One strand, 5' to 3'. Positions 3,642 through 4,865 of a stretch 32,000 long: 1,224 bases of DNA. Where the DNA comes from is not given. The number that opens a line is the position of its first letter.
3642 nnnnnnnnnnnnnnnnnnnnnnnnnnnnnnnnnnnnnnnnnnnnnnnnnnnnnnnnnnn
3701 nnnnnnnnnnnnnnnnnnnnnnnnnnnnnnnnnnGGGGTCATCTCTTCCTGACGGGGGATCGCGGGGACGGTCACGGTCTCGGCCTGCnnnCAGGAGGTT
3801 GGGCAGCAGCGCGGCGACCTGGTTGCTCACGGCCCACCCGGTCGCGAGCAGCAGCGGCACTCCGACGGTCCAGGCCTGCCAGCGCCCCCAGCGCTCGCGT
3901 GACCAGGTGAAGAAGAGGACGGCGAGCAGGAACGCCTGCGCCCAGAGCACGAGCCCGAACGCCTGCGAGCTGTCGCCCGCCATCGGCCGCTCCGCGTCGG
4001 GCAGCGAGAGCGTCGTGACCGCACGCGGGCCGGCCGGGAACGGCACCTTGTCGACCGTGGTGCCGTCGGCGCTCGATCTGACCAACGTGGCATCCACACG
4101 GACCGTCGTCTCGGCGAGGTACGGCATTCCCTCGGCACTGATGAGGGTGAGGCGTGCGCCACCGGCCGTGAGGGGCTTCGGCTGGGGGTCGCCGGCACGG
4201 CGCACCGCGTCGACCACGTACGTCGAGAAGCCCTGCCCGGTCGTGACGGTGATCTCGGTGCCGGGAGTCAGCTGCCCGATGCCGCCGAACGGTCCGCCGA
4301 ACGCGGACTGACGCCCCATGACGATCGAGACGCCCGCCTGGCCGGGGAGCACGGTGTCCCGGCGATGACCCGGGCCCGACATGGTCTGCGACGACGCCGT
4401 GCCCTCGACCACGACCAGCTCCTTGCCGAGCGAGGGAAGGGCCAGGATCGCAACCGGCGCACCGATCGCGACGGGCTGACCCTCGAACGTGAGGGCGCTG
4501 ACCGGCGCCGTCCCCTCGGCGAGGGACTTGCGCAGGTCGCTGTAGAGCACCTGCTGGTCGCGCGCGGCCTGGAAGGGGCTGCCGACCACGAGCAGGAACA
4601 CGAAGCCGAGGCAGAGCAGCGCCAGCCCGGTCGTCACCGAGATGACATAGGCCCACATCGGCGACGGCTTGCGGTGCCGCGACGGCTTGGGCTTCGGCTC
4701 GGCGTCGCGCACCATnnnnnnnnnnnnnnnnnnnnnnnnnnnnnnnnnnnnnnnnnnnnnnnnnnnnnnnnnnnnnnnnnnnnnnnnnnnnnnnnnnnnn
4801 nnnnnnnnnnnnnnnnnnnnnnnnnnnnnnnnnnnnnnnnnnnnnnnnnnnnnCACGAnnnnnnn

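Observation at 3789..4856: Sortase-fold protein next to LAxTG substrates has lost both catalytic residues (GHR to GRQ, TLxTC to LISAEG)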

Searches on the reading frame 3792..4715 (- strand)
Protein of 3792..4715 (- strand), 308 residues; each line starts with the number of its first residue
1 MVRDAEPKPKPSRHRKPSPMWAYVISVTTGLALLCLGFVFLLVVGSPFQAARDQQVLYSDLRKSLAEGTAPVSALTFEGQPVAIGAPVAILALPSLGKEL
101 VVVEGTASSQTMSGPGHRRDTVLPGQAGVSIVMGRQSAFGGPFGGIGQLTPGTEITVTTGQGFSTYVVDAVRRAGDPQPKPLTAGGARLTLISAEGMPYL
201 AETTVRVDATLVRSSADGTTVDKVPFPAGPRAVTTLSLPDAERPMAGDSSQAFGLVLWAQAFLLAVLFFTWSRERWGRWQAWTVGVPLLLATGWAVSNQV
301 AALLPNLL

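Call 5: search_protein_families(library=pfam, proteins=[window:3792-4715:-], max_evalue=0.1)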
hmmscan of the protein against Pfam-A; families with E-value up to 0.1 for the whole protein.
seq(308 aa): 1 family
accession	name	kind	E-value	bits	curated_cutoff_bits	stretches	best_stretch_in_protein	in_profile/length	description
PF04203.18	Sortase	-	2.7e-10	40.5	26.6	1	92-194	2-107/125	Sortase domain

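Call 6: search_protein_families(library=ncbifam, proteins=[window:3792-4715:-], max_evalue=0.1)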
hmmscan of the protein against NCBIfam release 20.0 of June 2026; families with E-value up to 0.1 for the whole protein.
seq(308 aa): 6 families
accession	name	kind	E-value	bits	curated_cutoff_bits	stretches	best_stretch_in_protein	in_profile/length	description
NF033747.1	class_E_sortase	subfamily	2.8e-16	60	160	1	31-177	11-162/211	class E sortase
NF058671.1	sortase_SrtD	exception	2.6e-09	37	140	1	32-170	4-143/187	class D sortase, LPxTATN-specific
NF033746.1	class_D_sortase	subfamily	2.2e-07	30.7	165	1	84-171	6-90/135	class D sortase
TIGR03784.1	marine_sortase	equivalog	7.7e-05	22.4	158.25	1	86-172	49-133/174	class GN sortase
TIGR01076.1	sortase_fam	subfamily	0.002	17.9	39.35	1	90-173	2-88/136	sortase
NF033748.1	class_F_sortase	subfamily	0.024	14.2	166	1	117-173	49-108/155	class F sortase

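Call 7: search_solved_structures(query=window:3792-4715:-, max_evalue=1, show_alignments=4)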
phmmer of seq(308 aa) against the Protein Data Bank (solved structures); distinct sequences matched with E-value up to 1: 12.
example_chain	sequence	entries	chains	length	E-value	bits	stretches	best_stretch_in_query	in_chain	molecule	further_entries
5go5_A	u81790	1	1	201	3.7e-10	42.5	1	77-170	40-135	sortase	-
5go6_A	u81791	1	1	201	3.7e-10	42.5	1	77-170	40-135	Putative secreted protein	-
5uus_A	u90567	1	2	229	3.9e-10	42.4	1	84-176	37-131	Possible sortase-like protein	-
4d70_A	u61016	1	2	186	0.00031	23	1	83-170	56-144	SORTASE FAMILY PROTEIN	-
5utt_A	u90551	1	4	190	0.0071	18.5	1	82-167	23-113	Sortase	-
8t28_A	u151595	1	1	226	0.013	17.7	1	88-178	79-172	Class C sortase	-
5cuw_A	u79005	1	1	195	0.038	16.1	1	85-173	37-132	SrtE1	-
5hu4_A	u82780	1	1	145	0.094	14.9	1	87-205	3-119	Cysteine protease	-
4g1h_A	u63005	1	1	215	0.69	12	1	87-128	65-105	Sortase family protein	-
3o0p_A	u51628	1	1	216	0.7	12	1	83-137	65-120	Sortase family protein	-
4il6_R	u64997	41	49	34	0.95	11.6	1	279-300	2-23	Photosystem II protein Y | Photosystem II reaction center protein Y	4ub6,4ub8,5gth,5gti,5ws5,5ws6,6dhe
2kw8_A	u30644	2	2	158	0.95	11.6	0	89-174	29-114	LPXTG-site transpeptidase family protein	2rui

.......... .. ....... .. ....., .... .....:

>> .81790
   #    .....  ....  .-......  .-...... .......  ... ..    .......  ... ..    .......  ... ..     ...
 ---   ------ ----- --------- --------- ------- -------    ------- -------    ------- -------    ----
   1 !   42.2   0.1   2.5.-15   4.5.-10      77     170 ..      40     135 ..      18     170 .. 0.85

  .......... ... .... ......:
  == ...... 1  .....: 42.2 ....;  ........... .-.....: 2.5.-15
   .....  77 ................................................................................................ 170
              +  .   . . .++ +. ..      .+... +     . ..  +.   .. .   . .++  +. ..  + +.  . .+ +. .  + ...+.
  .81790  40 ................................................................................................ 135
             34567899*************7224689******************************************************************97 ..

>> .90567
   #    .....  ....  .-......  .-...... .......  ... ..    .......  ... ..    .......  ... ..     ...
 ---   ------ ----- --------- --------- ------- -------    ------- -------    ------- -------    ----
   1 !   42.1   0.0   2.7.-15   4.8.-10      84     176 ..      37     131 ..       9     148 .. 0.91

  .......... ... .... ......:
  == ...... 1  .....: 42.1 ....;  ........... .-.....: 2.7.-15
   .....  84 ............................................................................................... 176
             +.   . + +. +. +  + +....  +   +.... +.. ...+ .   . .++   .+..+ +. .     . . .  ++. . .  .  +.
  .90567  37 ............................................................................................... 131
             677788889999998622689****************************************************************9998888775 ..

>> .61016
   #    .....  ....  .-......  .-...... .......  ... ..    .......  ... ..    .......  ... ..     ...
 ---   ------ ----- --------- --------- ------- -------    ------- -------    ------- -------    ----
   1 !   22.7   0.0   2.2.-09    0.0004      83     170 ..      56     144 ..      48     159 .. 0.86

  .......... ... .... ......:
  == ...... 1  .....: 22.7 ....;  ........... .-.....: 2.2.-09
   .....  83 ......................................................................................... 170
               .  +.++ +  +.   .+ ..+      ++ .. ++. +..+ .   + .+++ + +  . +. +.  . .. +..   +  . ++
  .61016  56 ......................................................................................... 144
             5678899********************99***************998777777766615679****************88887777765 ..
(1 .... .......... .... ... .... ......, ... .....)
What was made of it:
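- Checked: phmmer against the PDB hits class E sortases 5go5/5go6 at E 3.7e-10 (call 7). phmmer aligns 'vaGHRrtyG' of SrtE with 'vmGRQsafG' (call 7).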

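Call 8: find_homologous_proteins(query=window:3792-4715:-, max_evalue=0.001)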
Query seq(308 aa) (308 aa): 2197 proteins with E <= 0.001 among 8000 candidates; the best 120 are listed.
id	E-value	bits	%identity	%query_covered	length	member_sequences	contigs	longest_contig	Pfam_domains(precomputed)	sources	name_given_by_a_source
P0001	1.2e-196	670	100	100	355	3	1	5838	PF04203.19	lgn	-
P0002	1.8e-175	600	88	100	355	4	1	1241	PF04203.19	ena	-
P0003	4.1e-170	583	86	100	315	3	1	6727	PF04203.19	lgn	-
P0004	2.5e-160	550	82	99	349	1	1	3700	PF04203.19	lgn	-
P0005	7.6e-159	546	82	100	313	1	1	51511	PF04203.19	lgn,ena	-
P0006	2.8e-158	544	82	98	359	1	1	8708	PF04203.19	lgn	-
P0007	5.8e-157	539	81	98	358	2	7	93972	PF04203.19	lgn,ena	-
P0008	5.5e-153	526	79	100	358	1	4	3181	PF04203.19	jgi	-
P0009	6.2e-153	526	79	100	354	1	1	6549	PF04203.19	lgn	-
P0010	1.1e-152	525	78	100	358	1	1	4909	PF04203.19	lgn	-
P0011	1.4e-150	518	78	100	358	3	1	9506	PF04203.19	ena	-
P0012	1.0e-139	483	80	91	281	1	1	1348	PF04203.19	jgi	jgi:hypothetical protein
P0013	5.1e-126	438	71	95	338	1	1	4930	PF04203.19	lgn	-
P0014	4.4e-122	425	69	94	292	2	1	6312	PF04203.19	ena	-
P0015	8.4e-122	424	66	99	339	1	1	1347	PF04203.19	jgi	-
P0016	1.1e-119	417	67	100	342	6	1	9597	PF04203.19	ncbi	-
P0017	3.3e-119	415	67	96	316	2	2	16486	PF04203.19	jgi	jgi:LPXTG-site transpeptidase (sortase) family protein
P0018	1.4e-116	407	66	97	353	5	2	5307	PF04203.19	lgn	-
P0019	2.4e-116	406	65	96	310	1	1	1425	PF04203.19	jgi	jgi:LPXTG-site transpeptidase (sortase) family protein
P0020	1.7e-115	403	66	100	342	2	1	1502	PF04203.19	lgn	-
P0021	1.4e-114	400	63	97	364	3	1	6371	PF04203.19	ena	-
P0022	2.2e-113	396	63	97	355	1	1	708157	PF04203.19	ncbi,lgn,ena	-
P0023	6.9e-113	395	62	99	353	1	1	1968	PF04203.19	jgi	jgi:LPXTG-site transpeptidase (sortase) family protein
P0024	1.8e-112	393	61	98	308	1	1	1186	PF04203.19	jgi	jgi:LPXTG-site transpeptidase (sortase) family protein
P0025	2.3e-108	380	64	94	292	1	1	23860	PF04203.19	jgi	-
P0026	1.2e-107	377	61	96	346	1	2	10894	PF04203.19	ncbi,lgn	-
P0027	1.2e-107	377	59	99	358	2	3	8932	PF04203.19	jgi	jgi:sortase (surface protein transpeptidase)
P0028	2.4e-107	376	65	90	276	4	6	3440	PF04203.19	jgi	jgi:LPXTG-site transpeptidase (sortase) family protein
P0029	3.7e-107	376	62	94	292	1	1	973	PF04203.19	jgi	jgi:sortase A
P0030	3.8e-107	376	60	99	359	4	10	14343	PF04203.19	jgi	jgi:sortase (surface protein transpeptidase)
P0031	1.6e-104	367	59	93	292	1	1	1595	PF04203.19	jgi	jgi:LPXTG-site transpeptidase (sortase) family protein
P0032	6.1e-98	346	59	98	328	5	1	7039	PF04203.19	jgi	-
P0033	1.3e-84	302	54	94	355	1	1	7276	PF04203.19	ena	-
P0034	2.2e-80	288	53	90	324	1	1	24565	PF04203.19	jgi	jgi:LPXTG-site transpeptidase (sortase) family protein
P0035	4.6e-80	287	54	87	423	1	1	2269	PF04203.19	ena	-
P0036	2.7e-79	284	50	98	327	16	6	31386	PF04203.19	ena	-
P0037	7.3e-78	280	53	90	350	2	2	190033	PF04203.19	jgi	jgi:LPXTG-site transpeptidase (sortase) family protein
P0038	2.7e-77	278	51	99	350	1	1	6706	PF04203.19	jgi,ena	-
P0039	4.3e-77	277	52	86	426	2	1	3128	PF04203.19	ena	-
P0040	4.3e-77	277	51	95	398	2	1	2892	PF04203.19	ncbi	-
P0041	6.3e-77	277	50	99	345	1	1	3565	PF04203.19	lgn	-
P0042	1.1e-76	276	54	90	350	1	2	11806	PF04203.19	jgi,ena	-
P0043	1.4e-76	275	51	90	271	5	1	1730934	PF04203.19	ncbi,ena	-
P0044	5.9e-76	273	53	89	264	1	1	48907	PF04203.19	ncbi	-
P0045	1.5e-75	272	54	88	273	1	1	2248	PF04203.19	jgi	jgi:LPXTG-site transpeptidase (sortase) family protein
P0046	2.8e-75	271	52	88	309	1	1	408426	PF04203.19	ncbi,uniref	ncbi:sortase [Micromonospora sp. NPDC092111]|uniref:sortase n=1 Tax=Micromonospora sp. NPDC092111 Ta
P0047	7.7e-75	270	50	98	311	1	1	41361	PF04203.19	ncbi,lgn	-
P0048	8.8e-75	270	55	86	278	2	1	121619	PF04203.19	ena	-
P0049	1.2e-74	269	51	87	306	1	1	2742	PF04203.19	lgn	-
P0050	1.7e-74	269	54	80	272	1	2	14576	PF04203.19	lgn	-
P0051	1.7e-74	269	53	90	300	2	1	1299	PF04203.19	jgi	jgi:sortase A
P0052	2.2e-74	268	50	99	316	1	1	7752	PF04203.19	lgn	-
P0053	7.9e-74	266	52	88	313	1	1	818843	PF04203.19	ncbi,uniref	ncbi:sortase [Micromonospora sp. SL4-19]|uniref:sortase n=1 Tax=Micromonospora sp. SL4-19 TaxID=3399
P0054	1.3e-73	266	53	90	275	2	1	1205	PF04203.19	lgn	-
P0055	1.4e-73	266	49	97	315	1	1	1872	PF04203.19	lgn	-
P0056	2.9e-73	265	53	86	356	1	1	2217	PF04203.19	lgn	-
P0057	3.2e-73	264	54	84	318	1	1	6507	PF04203.19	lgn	-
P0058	5.7e-73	264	53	90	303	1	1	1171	PF04203.19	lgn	-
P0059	1.4e-72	262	50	85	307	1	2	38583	PF04203.19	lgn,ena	-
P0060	1.7e-72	262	49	98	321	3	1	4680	PF04203.19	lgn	-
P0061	2.7e-72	261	51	93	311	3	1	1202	PF04203.19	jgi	-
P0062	6.1e-72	260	50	89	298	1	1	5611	PF04203.19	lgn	-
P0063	7.6e-72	260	52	86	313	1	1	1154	PF04203.19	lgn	-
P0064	9.9e-72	259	53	90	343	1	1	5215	PF04203.19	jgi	jgi:LPXTG-site transpeptidase (sortase) family protein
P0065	1.2e-71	259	50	88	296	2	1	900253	PF04203.19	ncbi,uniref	ncbi:sortase [Micromonospora sp. NPDC048999]|uniref:sortase n=1 Tax=Micromonospora sp. NPDC048999 Ta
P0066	1.8e-71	259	54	86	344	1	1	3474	PF04203.19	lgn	-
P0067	2.3e-71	258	51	87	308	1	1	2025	PF04203.19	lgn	-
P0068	2.4e-71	258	49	95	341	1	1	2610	PF04203.19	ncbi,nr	ncbi:MAG: class E sortase [Pseudorhodobacter sp.]|nr:class E sortase [Frankiaceae bacterium]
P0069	5.8e-71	257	51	83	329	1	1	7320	PF04203.19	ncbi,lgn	-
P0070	1.4e-70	256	51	86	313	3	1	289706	PF04203.19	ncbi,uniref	ncbi:sortase [Streptomyces sp. NPDC047706]|uniref:sortase n=1 Tax=Streptomyces sp. NPDC047706 TaxID=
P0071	1.4e-70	256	51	88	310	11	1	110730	PF04203.19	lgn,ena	-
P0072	5.2e-70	254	52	86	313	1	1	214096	PF04203.19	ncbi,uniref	ncbi:sortase [Streptomyces sp. NPDC059861]|uniref:sortase n=1 Tax=Streptomyces sp. NPDC059861 TaxID=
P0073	5.6e-70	254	49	92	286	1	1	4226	PF04203.19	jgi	jgi:LPXTG-site transpeptidase (sortase) family protein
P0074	5.8e-70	254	48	93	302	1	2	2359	PF04203.19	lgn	-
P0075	5.8e-70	254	51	90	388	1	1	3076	PF04203.19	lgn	-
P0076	6.4e-70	254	51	90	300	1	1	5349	PF04203.19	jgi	jgi:LPXTG-site transpeptidase (sortase) family protein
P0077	6.6e-70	254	48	93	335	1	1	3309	PF04203.19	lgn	-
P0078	8.5e-70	253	52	85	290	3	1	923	PF04203.19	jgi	jgi:LPXTG-site transpeptidase (sortase) family protein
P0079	9.3e-70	253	50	98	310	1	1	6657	PF04203.19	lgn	-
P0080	1.7e-69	252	48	99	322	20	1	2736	PF04203.19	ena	-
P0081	1.8e-69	252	48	93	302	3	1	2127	PF04203.19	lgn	-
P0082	2.0e-69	252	47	97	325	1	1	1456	PF04203.19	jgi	jgi:sortase A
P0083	2.4e-69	252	48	99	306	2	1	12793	PF04203.19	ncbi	-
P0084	2.4e-69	252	52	90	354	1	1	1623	PF04203.19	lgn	-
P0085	2.5e-69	252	51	86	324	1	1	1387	PF04203.19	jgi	jgi:LPXTG-site transpeptidase (sortase) family protein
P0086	2.5e-69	252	50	86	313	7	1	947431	PF04203.19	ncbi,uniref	ncbi:sortase [Streptomyces sp. NPDC018972]|uniref:sortase n=1 Tax=Streptomyces sp. NPDC018972 TaxID=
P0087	2.7e-69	252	49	88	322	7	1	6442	PF04203.19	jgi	jgi:sortase A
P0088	2.8e-69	251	53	86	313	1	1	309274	PF04203.19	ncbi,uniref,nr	ncbi:sortase [Wenjunlia tyrosinilytica]|uniref:Sortase n=1 Tax=Wenjunlia tyrosinilytica TaxID=154474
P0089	3.2e-69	251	52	86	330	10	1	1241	PF04203.19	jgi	-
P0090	3.5e-69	251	50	97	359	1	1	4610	PF04203.19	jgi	jgi:sortase A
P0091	4.2e-69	251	52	86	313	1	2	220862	PF04203.19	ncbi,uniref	ncbi:sortase [Streptomyces sp. NPDC059894]|uniref:sortase n=1 Tax=unclassified Streptomyces TaxID=25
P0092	5.4e-69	251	51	89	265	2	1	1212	PF04203.19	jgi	jgi:sortase A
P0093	6.0e-69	250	49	91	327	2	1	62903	PF04203.19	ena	-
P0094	7.3e-69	250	49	88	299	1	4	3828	PF04203.19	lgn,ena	-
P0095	8.3e-69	250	51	86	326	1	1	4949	PF04203.19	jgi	jgi:LPXTG-site transpeptidase (sortase) family protein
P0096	1.2e-68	249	49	90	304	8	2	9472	PF04203.19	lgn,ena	-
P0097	1.5e-68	249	53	86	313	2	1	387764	PF04203.19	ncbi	ncbi:sortase [Streptomyces sp. NPDC002740]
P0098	1.9e-68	249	52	86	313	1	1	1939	PF04203.19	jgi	jgi:LPXTG-site transpeptidase (sortase) family protein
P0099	1.9e-68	249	50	86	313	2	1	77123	PF04203.19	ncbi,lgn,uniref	ncbi:sortase [Streptomyces sp. NPDC050211]|uniref:sortase n=1 Tax=Streptomyces sp. NPDC050211 TaxID=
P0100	2.1e-68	249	50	86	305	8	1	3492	PF04203.19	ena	-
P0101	2.8e-68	248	50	94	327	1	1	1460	PF04203.19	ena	-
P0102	2.8e-68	248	48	94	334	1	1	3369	PF04203.19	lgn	-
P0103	3.0e-68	248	47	93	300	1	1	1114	PF04203.19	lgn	-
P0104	3.5e-68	248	50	86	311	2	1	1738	PF04203.19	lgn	-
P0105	3.6e-68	248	48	88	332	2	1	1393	PF04203.19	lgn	-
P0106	5.0e-68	247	51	90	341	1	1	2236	PF04203.19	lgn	-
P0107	5.0e-68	247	48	93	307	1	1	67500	PF04203.19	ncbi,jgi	ncbi:MAG: hypothetical protein RL134_1976 [Actinomycetota bacterium]|jgi:LPXTG-site transpeptidase (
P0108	6.4e-68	247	49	93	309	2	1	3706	PF04203.19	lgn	-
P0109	7.1e-68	247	48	93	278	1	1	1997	PF04203.19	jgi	jgi:LPXTG-site transpeptidase (sortase) family protein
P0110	8.7e-68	247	50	87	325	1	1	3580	PF04203.19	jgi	jgi:sortase A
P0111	9.9e-68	246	49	86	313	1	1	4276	PF04203.19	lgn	-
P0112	1.1e-67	246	47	94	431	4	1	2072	PF04203.19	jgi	-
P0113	1.2e-67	246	51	85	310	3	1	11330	PF04203.19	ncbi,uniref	ncbi:sortase [Streptomyces sp. NPDC059668]|uniref:sortase n=1 Tax=Streptomyces sp. NPDC059668 TaxID=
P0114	1.2e-67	246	48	94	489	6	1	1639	PF04203.19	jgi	-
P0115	2.0e-67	245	49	94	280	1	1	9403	PF04203.19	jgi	jgi:LPXTG-site transpeptidase (sortase) family protein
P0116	2.2e-67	245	47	91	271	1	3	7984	PF04203.19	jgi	jgi:LPXTG-site transpeptidase (sortase) family protein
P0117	2.4e-67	245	47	88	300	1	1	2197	PF04203.19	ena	-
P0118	2.6e-67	245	46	98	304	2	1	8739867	PF04203.19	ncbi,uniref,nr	ncbi:LPXTG-site transpeptidase (sortase) family protein [Micromonospora pisi]|uniref:LPXTG-site tran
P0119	2.7e-67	245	46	100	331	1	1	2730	PF04203.19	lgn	-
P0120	2.8e-67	245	47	98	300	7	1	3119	PF04203.19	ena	-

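Call 15: find_encoding_contigs(protein=P0022, flank=10000, max_places=2)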
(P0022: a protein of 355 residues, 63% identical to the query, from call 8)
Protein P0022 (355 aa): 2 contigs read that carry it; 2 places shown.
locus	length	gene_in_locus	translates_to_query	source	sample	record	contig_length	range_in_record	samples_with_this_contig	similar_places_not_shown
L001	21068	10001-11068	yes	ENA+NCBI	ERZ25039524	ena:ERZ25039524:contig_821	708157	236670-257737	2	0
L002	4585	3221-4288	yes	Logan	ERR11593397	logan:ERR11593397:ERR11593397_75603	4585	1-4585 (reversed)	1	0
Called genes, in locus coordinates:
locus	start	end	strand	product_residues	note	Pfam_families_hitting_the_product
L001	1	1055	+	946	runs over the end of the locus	-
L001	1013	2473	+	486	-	-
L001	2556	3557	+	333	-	-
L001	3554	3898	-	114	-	-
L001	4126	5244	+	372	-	PF16640:Big_3_5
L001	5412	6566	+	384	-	-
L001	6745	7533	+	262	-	-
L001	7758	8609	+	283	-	-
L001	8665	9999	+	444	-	PF16640:Big_3_5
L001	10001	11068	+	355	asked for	PF04203:Sortase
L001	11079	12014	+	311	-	PF00005:ABC_tran, PF02463:SMC_N (faint), PF13304:AAA_21 (faint)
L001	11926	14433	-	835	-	-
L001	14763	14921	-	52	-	-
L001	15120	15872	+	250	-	PF00520:Ion_trans (weak), PF07885:Ion_trans_2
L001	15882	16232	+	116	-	PF05899:Cupin_3, PF07883:Cupin_2 (weak)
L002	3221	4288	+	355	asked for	PF04203:Sortase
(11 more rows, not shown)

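Call 16: find_encoding_contigs(protein=P0070, flank=10000, max_places=2)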
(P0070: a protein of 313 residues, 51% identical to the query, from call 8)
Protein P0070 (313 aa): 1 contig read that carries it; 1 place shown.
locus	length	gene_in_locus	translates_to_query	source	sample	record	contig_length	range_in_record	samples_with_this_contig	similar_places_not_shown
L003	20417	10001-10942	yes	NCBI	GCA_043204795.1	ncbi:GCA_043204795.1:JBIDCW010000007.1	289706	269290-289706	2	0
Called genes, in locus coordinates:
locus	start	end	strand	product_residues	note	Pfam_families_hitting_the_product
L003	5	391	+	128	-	PF07411:DUF1508 (faint)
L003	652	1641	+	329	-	PF00528:BPD_transp_1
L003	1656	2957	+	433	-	PF00528:BPD_transp_1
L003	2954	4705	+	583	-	-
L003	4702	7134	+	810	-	-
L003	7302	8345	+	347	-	-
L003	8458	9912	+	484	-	-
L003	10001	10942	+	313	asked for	PF04203:Sortase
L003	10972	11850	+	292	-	PF00005:ABC_tran, PF02463:SMC_N (weak), PF13304:AAA_21 (faint)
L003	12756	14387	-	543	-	PF02878:PGM_PMM_I, PF02879:PGM_PMM_II, PF02880:PGM_PMM_III, PF00408:PGM_PMM_IV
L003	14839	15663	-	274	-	PF01048:PNP_UDP_1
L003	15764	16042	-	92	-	-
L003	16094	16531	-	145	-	PF06094:GGACT (weak), PF13772:AIG2_2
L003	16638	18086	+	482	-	PF01134:GIDA (weak), PF01262:AlaDh_PNT_C (faint), PF07992:Pyr_redox_2, PF13738:Pyr_redox_3 (weak), PF00070:Pyr_redox, PF02852:Pyr_redox_dim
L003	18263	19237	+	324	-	PF08220:HTH_DeoR, PF08279:HTH_11 (weak), PF13412:HTH_24 (faint), PF25212:HVO_A0114, PF00455:DeoRC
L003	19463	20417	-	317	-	PF02786:CPSase_L_D2, PF02785:Biotin_carb_C, PF00364:Biotin_lipoyl, PF25917:BSH_RND (faint)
